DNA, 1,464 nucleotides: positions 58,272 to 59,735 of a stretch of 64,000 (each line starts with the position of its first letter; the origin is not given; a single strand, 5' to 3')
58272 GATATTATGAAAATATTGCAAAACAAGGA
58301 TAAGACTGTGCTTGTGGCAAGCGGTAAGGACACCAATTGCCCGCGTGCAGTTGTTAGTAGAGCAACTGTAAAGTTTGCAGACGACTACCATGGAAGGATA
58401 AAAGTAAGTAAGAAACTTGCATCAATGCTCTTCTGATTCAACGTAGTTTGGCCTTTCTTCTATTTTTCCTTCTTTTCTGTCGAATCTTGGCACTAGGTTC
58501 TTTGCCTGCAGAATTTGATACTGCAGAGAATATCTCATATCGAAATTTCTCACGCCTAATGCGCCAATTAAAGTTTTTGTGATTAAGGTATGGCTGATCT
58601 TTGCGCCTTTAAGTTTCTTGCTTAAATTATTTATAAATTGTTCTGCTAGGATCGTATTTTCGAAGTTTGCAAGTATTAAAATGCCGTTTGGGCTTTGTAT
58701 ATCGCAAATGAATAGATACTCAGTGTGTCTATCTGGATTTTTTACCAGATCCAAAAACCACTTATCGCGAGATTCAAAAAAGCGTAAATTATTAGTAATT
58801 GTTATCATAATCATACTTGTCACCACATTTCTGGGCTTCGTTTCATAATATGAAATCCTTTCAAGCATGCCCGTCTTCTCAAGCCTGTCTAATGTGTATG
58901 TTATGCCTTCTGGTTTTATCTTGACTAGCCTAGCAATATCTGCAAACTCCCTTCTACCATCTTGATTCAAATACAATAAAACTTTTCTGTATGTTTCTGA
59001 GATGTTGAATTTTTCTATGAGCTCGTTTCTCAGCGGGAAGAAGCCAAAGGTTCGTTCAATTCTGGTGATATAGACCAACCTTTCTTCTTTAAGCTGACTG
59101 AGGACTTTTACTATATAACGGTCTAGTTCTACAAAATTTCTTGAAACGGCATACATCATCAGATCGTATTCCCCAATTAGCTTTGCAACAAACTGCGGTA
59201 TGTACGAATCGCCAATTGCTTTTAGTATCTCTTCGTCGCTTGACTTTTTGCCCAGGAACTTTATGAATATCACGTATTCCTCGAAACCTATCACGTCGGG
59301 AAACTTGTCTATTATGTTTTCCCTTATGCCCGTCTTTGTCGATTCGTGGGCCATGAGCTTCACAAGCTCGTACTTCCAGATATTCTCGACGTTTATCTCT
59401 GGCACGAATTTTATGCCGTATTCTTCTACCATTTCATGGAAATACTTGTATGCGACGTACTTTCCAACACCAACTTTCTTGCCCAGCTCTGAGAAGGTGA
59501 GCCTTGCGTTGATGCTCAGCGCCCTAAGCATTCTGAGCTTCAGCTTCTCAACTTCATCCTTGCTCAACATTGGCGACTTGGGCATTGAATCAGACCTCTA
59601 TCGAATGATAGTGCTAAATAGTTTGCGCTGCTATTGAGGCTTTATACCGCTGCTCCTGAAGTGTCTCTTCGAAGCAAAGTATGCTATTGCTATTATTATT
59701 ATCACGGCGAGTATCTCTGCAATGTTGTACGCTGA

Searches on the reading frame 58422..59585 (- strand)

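Call 105: search_protein_families(library=pfam, proteins=[window:58422-59585:-], max_evalue=0.00001)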
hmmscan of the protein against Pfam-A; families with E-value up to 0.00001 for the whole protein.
window:58422-59585:- (387 aa): 4 families
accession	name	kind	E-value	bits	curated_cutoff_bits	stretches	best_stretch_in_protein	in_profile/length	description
PF13404.12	HTH_AsnC-type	-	4.7e-11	42.8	27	0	200-236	6-42/42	AsnC-type helix-turn-helix domain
PF13412.12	HTH_24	-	6.6e-09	35.7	21.9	0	199-241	5-47/48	Winged helix-turn-helix DNA-binding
PF12802.13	MarR_2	-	3.1e-06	27.7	27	0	202-244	10-53/61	MarR family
PF12840.13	HTH_20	-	5.3e-06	26.8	27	0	197-243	4-50/51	Helix-turn-helix domain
